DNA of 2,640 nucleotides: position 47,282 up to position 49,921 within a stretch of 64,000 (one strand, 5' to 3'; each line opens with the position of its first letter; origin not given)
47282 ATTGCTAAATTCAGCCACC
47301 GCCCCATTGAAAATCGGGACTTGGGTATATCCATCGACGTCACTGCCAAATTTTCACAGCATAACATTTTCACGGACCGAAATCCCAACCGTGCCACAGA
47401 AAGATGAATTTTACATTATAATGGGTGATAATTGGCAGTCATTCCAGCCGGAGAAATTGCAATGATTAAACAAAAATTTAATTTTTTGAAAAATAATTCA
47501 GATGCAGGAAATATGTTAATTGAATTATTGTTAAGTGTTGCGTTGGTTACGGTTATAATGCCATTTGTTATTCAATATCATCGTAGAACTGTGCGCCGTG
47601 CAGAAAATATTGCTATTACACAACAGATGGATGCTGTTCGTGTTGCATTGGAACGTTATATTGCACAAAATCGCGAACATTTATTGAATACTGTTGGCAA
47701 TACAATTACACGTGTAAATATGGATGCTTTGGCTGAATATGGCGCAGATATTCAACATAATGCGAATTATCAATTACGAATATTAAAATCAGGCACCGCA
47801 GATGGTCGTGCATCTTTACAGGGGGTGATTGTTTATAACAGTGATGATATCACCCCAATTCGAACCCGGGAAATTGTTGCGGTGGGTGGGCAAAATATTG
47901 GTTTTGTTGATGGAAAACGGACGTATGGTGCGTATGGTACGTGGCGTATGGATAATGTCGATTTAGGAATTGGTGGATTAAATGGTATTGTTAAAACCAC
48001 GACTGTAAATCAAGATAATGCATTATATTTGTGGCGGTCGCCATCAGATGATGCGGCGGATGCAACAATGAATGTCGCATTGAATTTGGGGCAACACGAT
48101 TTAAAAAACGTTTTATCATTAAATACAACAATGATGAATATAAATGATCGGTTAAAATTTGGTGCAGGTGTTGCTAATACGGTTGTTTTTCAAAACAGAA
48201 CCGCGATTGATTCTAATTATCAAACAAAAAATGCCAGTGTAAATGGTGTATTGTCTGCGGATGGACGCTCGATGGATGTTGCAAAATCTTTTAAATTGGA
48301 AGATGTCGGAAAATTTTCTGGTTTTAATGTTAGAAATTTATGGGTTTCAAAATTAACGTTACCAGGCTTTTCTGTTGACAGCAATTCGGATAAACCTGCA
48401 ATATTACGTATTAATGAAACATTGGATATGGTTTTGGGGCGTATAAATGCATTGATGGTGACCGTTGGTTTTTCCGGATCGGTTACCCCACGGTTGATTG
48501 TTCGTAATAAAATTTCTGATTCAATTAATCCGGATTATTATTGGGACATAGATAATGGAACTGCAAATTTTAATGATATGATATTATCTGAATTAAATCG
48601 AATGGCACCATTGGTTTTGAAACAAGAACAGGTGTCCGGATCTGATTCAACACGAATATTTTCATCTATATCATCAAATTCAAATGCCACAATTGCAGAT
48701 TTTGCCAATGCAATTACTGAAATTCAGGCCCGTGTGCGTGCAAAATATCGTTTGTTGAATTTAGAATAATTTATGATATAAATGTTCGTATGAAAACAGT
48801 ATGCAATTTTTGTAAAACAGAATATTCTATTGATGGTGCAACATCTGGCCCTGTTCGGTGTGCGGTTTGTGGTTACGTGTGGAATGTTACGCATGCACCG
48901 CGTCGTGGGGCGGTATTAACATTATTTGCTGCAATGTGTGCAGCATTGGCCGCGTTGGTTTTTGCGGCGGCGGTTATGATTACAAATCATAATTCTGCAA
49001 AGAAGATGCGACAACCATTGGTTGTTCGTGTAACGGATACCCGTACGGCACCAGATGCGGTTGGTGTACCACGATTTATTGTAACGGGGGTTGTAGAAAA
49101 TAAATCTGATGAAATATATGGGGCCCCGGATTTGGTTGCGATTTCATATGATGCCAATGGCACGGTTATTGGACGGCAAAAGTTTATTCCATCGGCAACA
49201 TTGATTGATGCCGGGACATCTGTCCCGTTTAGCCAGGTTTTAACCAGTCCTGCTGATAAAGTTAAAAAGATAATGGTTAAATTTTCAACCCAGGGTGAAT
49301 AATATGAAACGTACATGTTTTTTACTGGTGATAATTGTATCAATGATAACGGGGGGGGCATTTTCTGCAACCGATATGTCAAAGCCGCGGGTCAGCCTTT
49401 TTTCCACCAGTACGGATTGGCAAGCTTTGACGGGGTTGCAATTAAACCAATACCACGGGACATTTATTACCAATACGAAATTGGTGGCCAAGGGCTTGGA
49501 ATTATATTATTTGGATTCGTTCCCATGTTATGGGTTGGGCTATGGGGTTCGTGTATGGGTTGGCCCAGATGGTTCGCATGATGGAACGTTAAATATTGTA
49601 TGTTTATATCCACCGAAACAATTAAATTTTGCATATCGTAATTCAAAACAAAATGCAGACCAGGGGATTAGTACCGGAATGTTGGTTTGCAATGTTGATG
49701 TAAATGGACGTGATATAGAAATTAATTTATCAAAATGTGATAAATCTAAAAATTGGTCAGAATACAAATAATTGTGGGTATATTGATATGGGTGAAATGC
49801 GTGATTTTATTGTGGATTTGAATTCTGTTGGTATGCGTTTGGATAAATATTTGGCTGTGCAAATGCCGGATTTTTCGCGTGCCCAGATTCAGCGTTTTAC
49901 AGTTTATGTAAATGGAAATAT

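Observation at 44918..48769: Three translationally coupled 400-450 aa proteins with prepilin-type N-termini and no assembly genes nearby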

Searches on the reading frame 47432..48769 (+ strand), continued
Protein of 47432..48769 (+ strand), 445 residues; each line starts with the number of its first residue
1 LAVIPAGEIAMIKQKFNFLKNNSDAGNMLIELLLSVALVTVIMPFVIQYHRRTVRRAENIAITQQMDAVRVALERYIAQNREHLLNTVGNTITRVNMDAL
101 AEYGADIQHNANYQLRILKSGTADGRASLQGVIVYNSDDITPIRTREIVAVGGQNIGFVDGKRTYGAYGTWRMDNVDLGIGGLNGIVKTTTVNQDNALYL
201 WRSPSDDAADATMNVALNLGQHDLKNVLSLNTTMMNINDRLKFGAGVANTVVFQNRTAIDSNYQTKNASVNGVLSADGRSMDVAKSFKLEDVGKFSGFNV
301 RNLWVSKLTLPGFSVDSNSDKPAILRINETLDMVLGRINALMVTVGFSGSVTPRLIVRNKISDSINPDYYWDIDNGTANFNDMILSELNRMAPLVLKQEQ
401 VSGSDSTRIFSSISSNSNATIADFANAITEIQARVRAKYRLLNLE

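Call 75: find_encoding_contigs(protein=P0363, flank=10000, max_places=2)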
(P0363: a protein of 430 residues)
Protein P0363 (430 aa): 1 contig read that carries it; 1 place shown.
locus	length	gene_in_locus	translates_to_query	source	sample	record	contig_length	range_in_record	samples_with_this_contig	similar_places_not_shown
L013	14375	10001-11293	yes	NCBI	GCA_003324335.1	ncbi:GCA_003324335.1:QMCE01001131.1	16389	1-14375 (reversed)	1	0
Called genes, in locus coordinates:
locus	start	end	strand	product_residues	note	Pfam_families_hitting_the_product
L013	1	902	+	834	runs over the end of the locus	PF00133:tRNA-synt_1, PF09334:tRNA-synt_1g (weak), PF08264:Anticodon_1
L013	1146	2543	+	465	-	PF04480:DUF559, PF18319:Zn_ribbon_PriA (weak), PF00271:Helicase_C (weak), PF18074:PriA_C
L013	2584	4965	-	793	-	PF04760:IF2_N, PF00009:GTP_EFTU, PF00025:Arf (weak), PF00071:Ras, PF01926:MMR_HSR1, PF02421:FeoB_N (weak), PF22042:EF-G_D2, PF11987:IF-2, +2 more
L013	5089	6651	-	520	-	PF08529:NusA_N, PF00575:S1, PF13184:KH_NusA_1st, PF26594:KH_NusA_2nd, PF14229:DUF4332 (faint), PF14520:HHH_5 (faint)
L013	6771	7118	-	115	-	-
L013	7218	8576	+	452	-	-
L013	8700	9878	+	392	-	-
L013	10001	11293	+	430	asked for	-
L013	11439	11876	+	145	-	-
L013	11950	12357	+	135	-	-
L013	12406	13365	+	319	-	PF00849:PseudoU_synth_2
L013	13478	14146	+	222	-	PF03938:OmpH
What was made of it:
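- It is not always next to the operon (call 75).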

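Call 85: search_solved_structures(query=A5, max_evalue=1)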
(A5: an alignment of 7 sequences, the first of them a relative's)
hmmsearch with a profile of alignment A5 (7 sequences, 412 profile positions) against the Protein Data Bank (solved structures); distinct sequences matched with E-value up to 1: 9.
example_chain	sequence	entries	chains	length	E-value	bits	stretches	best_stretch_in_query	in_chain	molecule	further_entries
7tgg_A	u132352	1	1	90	0.00051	22.3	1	7-62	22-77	Geopilin domain 1 protein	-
9egp_A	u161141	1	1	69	0.00056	22.2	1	9-65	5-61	Geopilin domain 1 protein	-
8pfb_G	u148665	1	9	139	0.023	16.8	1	15-67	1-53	Type IV pilin PilE1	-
9laa_A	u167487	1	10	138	0.026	16.7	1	7-45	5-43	Type IV pilin protein PilA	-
2m7g_A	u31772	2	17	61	0.13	14.3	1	15-63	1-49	Geopilin domain 1 protein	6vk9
1oqw_A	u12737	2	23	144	0.47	12.5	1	15-62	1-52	Fimbrial protein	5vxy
8tum_e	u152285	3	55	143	0.47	12.5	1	15-77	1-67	Type IV major pilin protein PilA | Pilin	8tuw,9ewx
2hi2_A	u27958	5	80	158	0.85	11.7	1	15-46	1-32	Fimbrial protein | PilA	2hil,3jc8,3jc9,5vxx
1ay2_A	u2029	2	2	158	0.88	11.6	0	15-46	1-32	TYPE 4 PILIN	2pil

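Call 91: find_related_loci(query=A1, collection=viral_contigs, flank=5000)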
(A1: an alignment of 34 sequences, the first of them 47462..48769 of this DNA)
Query A1 (435 aa) in viral_contigs; peptide patterns used: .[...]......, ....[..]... (x = any residue, [..] = any of these).
33 stretches matched a pattern, but none encodes a relative of the query by tblastn (E <= 1e-3).
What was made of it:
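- Tried and rejected: The viral-contig scan was negative (call 91).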

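Call 98: find_related_loci(query=A7, collection=metagenome_contigs, flank=10000)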
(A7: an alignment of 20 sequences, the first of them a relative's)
Query A7 (1026 aa) in metagenome_contigs; peptide patterns used: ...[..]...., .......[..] (x = any residue, [..] = any of these).
353 stretches matched a pattern; 219 encode a relative of the query (tblastn E <= 1e-3); the best 80 are kept; 79 distinct loci.
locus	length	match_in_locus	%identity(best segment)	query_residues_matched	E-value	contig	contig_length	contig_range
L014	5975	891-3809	30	1-1026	2e-117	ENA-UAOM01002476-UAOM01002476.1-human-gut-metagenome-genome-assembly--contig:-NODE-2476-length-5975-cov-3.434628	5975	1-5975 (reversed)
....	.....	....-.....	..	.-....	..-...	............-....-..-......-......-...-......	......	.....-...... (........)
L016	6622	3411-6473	31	1-1026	6e-113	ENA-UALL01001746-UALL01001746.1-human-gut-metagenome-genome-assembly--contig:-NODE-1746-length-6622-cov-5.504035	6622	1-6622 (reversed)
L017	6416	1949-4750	32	3-1026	4e-113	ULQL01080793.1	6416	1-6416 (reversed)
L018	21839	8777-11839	31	1-1026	6e-113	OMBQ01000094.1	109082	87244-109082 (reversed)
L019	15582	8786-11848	31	1-1026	7e-113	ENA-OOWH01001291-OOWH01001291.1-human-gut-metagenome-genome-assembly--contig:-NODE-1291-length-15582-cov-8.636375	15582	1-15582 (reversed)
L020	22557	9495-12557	31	1-1026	2e-112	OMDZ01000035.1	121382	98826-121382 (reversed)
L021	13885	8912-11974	31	1-1026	1e-112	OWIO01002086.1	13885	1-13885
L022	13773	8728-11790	31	1-1026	1e-112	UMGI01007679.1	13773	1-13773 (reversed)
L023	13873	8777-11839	32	1-1026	5e-112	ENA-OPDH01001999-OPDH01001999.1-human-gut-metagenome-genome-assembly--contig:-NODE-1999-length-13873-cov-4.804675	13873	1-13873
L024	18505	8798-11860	32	1-1026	3e-112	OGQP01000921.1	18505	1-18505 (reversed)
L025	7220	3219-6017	32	3-1026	4e-109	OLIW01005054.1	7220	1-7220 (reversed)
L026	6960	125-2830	33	78-1026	9e-105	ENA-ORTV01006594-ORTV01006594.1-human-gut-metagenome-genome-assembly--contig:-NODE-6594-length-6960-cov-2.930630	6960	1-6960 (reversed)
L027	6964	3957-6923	31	1-1001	4e-103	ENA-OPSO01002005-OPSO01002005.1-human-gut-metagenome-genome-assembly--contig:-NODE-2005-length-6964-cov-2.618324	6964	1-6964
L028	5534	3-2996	36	5-1026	3e-101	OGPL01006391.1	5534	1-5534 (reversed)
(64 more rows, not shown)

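Call 101: search_dna_similar(query=L007:13977-15251:+, collection=phages, mode=protein, max_evalue=0.001, max_rows=12)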
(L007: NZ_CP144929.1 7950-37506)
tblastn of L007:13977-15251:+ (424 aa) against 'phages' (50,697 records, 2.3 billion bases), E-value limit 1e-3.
Records with a match: 24; places in all: 24; records where one place covers at least 80% of the query: 0.
Best place of each record, by identity: <60% 24.
By first word of the organism name: Aeromonas 9; uncultured 4; Bacteriophage 3; Pseudomonas 3; Achromobacter 2; Nitratiruptor 2; Xanthomonas 1.
By host as written in the record: - 7; Aeromonas hydrophila BIOTECH 10089 6; Achromobacter xylosoxidans 2; Aeromonas hydrophila 2; Pseudomonas sp. 2; Aeromonas salmonicida 1; Xanthomonas campestris pv. campestris CECT 97 1; Nitratiruptor sp. YY08-13 1; and 2 more.
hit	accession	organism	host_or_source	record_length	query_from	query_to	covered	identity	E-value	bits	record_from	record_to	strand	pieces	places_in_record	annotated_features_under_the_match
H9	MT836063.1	Bacteriophage sp.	human fecal samples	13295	31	343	74%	38.2%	1e-47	180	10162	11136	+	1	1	record has no annotation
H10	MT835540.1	Bacteriophage sp.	human fecal samples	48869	43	343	71%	34.9%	2e-39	156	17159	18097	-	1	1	record has no annotation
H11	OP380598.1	Aeromonas phage avDM14-QBC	Aeromonas hydrophila BIOTECH 10089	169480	226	318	22%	37.1%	6e-4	48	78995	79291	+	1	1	long-tail fiber protein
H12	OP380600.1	Aeromonas phage avDM7-IJDJ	Aeromonas hydrophila BIOTECH 10089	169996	226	318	22%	37.1%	6e-4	48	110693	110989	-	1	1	long-tail fiber protein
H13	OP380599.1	Aeromonas phage avDM10-HWA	Aeromonas hydrophila BIOTECH 10089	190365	226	318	22%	37.1%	6e-4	48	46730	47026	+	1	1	long-tail fiber protein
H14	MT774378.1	uncultured phage cr106_1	human feces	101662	245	339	22%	36.0%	3e-7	59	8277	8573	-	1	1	hypothetical protein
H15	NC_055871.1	uncultured phage cr106_1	human feces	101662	245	339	22%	36.0%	3e-7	59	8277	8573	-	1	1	peptidase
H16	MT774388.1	uncultured phage cr112_1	human feces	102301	242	314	17%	46.8%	1e-9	66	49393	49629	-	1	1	hypothetical protein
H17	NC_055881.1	uncultured phage cr112_1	human feces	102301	242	314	17%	46.8%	1e-9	66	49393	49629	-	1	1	peptidase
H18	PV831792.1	Aeromonas phage AS4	Aeromonas salmonicida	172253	226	309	20%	40.6%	2e-5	53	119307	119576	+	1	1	hypothetical protein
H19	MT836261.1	Bacteriophage sp.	human fecal samples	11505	240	309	17%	40.0%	5e-4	49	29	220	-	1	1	record has no annotation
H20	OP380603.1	Aeromonas phage avDM9-HANS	Aeromonas hydrophila BIOTECH 10089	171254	234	291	14%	46.6%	1e-7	60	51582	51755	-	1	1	long-tail fiber protein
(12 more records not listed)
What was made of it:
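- PilV itself resembles long-tail-fibre proteins over residues 226-343 (call 101).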

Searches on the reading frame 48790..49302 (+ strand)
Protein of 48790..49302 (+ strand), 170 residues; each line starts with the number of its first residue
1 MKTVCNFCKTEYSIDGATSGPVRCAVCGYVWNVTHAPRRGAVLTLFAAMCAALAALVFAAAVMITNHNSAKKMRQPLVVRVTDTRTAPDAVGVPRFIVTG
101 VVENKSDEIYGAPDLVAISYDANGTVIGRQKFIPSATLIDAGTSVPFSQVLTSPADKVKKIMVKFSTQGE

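Call 4: search_protein_families(library=pfam, proteins=[window:48790-49302:+], max_evalue=1)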
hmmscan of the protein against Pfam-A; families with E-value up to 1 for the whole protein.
window:48790-49302:+ (170 aa): 8 families
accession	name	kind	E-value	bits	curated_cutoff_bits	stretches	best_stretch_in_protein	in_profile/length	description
PF13717.11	Zn_ribbon_4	-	3.9e-05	23.9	30.3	1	1-32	1-36/36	zinc-ribbon domain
PF11906.13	DUF3426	-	0.0028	18.2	27.7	1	78-159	68-141/147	Protein of unknown function (DUF3426)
PF08271.17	Zn_Ribbon_TF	-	0.073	13.1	29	1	4-32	2-30/43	TFIIB zinc-binding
PF13719.11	Zn_ribbon_5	-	0.075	13.3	29.3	1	1-32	1-36/37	zinc-ribbon domain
PF21349.2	RUBY_RBDX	-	0.12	12.3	26.5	1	23-37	2-16/30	Rubrerythrin, rubredoxin-like domain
PF04810.20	zf-Sec23_Sec24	-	0.31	11.5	25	0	3-11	24-32/39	Sec23/Sec24 zinc finger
PF02892.21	zf-BED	-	0.47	10.9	20.6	1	2-20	16-34/44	BED zinc finger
PF11238.13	DUF3039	-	0.85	9.9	22.7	1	21-39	24-42/56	Protein of unknown function (DUF3039)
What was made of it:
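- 48790..49302 (+): ZitP-like protein, 170 aa: N-terminal CxxC...CxxC zinc ribbon, one TM segment (39-67), and a periplasmic FxLYD/DUF3426-like domain. It lies immediately downstream of P3 in every relative examined. Pfam Zn_ribbon_4 E 3.9e-5 and DUF3426 E 0.0028 (call 4).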

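Call 5: search_protein_families(library=ncbifam, proteins=[window:48790-49302:+], max_evalue=1)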
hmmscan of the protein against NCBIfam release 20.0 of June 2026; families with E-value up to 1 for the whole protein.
window:48790-49302:+ (170 aa): 6 families
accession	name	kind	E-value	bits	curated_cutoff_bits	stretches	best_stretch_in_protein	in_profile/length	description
NF038353.1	FxLYD_dom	domain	4.1e-09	36.2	23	1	96-163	4-69/71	FxLYD domain-containing protein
TIGR02098.1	MJ0042_CXXC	domain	4.2e-05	23.2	20.9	1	1-33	1-37/38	MJ0042-type zinc finger domain-containing protein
NF001629.0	PRK00415.1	equivalog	0.0077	15.7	70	1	2-29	14-41/62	30S ribosomal protein S27e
NF041259.1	mono_DmmA_fam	domain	0.12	12.7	60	1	3-35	52-85/101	dimethylamine monooxygenase subunit DmmA family protein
NF002519.0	PRK01908.1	equivalog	0.13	11.9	178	1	37-75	6-44/209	electron transport complex subunit RsxG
NF001606.0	PRK00398.1-3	equivalog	0.14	12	72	1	5-29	5-27/44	DNA-directed RNA polymerase subunit P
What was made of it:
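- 48790..49302 (+): TIGR02098 23.2 bits (cut-off 20.9) and FxLYD 36.2 bits (cut-off 23) (call 5).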

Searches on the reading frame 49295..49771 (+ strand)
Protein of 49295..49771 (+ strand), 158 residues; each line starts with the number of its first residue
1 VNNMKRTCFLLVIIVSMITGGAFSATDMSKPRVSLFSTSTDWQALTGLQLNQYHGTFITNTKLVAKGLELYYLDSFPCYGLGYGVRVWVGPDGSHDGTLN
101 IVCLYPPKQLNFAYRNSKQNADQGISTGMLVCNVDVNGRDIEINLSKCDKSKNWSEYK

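Call 4: search_protein_families(library=pfam, proteins=[window:49295-49771:+], max_evalue=1)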
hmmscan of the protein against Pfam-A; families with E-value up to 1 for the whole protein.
window:49295-49771:+ (158 aa): 0 families

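Call 5: search_protein_families(library=ncbifam, proteins=[window:49295-49771:+], max_evalue=1)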
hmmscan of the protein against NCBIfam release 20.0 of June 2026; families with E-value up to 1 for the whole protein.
window:49295-49771:+ (158 aa): 0 families
